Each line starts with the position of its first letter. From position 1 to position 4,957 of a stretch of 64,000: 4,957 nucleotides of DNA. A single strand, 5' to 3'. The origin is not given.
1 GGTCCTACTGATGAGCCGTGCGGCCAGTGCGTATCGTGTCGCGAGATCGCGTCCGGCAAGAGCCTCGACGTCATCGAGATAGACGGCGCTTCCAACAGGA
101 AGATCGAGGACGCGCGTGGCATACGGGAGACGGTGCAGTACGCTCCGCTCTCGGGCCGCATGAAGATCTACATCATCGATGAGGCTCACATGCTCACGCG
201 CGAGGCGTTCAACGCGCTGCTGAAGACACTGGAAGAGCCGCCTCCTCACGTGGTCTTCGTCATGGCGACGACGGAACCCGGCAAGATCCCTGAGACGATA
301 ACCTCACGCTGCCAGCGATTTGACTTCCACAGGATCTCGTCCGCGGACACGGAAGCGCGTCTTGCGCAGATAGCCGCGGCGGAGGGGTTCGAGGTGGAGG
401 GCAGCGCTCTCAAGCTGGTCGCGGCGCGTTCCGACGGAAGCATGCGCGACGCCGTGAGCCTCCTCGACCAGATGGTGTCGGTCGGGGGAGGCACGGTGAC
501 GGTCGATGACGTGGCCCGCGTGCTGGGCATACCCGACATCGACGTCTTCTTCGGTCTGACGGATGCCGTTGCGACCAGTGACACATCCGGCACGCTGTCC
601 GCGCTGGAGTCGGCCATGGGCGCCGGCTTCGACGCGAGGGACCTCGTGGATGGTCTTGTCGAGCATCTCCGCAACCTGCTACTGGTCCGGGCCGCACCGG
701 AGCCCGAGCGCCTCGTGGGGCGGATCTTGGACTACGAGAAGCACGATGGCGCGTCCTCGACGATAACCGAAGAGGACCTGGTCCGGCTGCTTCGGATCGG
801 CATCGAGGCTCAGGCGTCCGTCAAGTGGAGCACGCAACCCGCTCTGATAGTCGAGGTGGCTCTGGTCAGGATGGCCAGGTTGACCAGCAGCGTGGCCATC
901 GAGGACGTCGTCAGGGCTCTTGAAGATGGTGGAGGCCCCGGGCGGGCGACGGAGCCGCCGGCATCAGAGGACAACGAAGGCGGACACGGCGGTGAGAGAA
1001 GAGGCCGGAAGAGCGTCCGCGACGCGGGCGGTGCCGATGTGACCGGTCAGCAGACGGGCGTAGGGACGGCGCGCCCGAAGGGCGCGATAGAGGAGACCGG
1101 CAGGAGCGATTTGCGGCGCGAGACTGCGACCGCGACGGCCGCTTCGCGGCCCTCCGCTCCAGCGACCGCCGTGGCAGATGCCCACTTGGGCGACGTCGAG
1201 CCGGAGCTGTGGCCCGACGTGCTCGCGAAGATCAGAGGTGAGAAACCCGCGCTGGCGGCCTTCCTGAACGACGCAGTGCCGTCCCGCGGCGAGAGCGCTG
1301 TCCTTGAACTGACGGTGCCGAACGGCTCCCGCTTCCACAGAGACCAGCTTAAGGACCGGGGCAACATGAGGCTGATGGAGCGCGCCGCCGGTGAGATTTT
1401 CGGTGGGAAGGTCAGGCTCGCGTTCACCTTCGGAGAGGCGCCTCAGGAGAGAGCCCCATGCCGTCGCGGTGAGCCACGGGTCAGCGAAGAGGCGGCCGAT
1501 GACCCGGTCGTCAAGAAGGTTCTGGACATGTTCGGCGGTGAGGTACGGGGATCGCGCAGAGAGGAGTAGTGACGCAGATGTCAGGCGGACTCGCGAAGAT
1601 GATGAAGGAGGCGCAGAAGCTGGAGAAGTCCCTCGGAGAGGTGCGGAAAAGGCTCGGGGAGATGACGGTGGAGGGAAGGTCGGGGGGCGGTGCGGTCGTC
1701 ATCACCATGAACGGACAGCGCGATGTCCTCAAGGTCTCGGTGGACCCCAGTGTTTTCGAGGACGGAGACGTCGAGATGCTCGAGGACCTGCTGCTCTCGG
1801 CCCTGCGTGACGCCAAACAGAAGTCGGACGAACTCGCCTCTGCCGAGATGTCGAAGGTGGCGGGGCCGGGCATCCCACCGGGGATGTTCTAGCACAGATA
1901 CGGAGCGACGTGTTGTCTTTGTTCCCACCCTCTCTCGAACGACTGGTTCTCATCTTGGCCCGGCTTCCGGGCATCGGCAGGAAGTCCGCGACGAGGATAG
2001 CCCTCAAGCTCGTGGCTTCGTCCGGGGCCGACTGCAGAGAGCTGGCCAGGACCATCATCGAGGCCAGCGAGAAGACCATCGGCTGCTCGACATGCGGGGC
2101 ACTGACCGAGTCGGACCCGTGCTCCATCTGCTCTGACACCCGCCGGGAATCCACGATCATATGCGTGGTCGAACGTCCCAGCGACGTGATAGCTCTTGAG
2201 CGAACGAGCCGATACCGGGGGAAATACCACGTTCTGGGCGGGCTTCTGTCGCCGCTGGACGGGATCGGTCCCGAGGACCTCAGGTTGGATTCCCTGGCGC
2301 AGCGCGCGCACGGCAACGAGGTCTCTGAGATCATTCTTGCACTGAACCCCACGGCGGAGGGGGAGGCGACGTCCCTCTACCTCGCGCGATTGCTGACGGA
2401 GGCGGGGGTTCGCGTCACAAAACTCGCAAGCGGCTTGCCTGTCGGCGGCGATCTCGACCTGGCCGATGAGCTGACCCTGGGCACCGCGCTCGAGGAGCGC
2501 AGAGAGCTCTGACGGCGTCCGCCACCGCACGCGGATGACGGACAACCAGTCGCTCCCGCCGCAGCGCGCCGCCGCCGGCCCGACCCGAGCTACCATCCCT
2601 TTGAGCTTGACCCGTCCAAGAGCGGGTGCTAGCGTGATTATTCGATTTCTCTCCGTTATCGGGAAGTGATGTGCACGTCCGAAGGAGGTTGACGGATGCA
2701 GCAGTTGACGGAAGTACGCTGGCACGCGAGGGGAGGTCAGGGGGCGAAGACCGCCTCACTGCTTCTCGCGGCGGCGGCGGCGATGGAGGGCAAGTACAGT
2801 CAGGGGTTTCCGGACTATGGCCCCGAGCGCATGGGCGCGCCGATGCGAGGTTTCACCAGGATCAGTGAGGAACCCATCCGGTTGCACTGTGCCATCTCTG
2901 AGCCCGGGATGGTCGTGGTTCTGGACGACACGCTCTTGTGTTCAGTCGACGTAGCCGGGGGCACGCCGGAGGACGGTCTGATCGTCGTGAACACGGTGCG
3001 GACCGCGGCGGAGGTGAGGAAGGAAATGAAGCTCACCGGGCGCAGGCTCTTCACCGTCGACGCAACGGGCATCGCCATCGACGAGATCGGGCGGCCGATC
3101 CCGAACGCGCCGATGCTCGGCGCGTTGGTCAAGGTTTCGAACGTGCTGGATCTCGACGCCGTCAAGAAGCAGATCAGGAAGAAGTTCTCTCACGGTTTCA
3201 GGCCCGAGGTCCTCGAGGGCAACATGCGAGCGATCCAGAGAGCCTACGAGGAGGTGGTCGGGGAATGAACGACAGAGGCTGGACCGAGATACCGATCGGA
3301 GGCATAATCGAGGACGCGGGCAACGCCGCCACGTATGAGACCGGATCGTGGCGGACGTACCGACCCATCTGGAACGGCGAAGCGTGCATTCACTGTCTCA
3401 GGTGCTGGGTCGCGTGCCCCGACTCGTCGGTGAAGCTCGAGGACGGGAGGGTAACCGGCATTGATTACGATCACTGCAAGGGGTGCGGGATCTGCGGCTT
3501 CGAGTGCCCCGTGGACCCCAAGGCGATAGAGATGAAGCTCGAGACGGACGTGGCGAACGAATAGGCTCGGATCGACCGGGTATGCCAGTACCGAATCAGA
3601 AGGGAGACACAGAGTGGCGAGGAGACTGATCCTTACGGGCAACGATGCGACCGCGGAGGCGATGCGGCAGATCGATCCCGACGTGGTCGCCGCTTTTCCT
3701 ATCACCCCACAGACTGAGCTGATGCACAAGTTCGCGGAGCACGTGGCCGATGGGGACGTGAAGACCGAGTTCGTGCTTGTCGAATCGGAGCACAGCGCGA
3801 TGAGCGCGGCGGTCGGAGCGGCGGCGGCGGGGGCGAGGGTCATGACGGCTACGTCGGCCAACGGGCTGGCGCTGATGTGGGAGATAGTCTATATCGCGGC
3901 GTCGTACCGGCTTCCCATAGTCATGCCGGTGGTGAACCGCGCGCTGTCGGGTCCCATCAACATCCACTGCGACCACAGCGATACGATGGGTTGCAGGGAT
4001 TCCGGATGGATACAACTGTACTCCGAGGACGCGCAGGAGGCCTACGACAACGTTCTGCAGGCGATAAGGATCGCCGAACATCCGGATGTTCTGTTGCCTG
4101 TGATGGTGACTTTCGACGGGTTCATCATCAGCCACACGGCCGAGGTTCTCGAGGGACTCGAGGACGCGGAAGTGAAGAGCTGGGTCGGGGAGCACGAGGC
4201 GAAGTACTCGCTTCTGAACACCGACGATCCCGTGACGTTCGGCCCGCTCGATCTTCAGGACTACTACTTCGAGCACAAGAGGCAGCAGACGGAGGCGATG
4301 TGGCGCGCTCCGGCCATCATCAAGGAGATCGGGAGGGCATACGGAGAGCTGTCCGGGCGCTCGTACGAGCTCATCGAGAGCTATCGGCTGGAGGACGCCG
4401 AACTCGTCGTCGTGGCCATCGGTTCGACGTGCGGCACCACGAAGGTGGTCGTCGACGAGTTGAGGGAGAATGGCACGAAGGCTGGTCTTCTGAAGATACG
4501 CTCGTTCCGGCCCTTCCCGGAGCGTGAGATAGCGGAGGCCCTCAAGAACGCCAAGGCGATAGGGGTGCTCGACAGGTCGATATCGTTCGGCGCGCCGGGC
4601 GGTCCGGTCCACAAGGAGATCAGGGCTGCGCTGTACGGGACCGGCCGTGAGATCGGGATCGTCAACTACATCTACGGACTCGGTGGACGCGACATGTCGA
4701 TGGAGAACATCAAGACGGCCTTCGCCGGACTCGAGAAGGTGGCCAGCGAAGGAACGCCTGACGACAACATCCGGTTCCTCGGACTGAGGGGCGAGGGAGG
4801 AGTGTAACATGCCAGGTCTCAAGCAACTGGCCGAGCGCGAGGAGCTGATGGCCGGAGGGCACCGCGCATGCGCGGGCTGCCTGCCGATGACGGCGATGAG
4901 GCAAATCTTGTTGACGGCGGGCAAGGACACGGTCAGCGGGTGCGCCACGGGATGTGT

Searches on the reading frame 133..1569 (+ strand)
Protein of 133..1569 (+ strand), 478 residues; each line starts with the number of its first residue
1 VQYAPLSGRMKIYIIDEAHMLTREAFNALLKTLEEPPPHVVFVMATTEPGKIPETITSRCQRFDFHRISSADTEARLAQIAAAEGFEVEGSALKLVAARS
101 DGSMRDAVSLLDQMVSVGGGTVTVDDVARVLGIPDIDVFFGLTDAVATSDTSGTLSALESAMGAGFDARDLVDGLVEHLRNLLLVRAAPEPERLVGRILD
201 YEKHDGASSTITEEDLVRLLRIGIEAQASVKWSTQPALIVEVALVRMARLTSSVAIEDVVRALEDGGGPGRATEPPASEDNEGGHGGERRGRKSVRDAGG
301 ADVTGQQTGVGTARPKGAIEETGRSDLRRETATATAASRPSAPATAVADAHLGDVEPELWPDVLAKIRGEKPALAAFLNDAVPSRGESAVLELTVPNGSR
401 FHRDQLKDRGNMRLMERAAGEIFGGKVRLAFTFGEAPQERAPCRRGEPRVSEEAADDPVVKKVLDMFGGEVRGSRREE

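Call 80: search_protein_families(library=pfam, proteins=[window:133-1569:+], max_evalue=0.001)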
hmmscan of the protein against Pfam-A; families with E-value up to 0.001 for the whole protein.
window:133-1569:+ (478 aa): 6 families
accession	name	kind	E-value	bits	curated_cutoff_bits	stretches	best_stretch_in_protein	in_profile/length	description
PF13177.12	DNA_pol3_delta2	-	1.2e-20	74.6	27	1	2-67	94-159/161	DNA polymerase III, delta subunit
PF12169.13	DNA_pol3_gamma3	-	1.2e-14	54.7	24.4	1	122-262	1-142/143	DNA polymerase III subunits gamma and tau domain III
PF22608.2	DNAX_ATPase_lid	-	4.8e-13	49.1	27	1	75-120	4-49/49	DNA polymerase III clamp loader subunit, ATPase lid domain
PF20964.2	DnaX_C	-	1.5e-07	31.8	26.2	1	356-454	12-106/113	DNA polymerase III subunit tau, C-terminal domain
PF00004.35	AAA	-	1.3e-05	26.1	21.2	1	11-65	59-125/131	ATPase family associated with various cellular activities (AAA)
PF21960.2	RCF1-5-like_lid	-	0.00035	20.9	27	1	76-112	2-39/43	RCF1/5-like, AAA+ ATPase lid domain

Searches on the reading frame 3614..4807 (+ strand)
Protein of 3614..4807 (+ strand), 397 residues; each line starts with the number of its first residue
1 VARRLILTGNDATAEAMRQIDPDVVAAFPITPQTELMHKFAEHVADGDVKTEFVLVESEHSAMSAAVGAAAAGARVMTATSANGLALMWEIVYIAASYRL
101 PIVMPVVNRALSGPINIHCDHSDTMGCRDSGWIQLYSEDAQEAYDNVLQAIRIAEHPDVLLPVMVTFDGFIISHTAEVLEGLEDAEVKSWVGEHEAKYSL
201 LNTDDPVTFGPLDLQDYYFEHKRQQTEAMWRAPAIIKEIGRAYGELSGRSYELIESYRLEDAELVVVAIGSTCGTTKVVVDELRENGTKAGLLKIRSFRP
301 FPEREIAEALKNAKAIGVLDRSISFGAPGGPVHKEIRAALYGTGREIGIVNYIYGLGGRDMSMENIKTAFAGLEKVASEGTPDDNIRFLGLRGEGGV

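Call 34: search_protein_families(library=pfam, proteins=[window:3614-4807:+], max_evalue=0.001)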
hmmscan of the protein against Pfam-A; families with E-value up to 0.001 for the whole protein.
window:3614-4807:+ (397 aa): 4 families
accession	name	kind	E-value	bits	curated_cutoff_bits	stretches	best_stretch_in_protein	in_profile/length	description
PF01855.24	POR_N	-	1.3e-76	257.8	27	1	15-239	1-229/231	Pyruvate flavodoxin/ferredoxin oxidoreductase, thiamine diP-bdg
PF17147.9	PFOR_II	-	1.6e-33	115.5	27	1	262-366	1-102/102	Pyruvate:ferredoxin oxidoreductase core domain II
PF02780.25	Transketolase_C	-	5.5e-06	26.7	25.9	1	260-336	8-84/124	Transketolase, C-terminal domain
PF02776.23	TPP_enzyme_N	-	0.0005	20.3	26.8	0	8-105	2-96/119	Thiamine pyrophosphate enzyme, N-terminal TPP binding domain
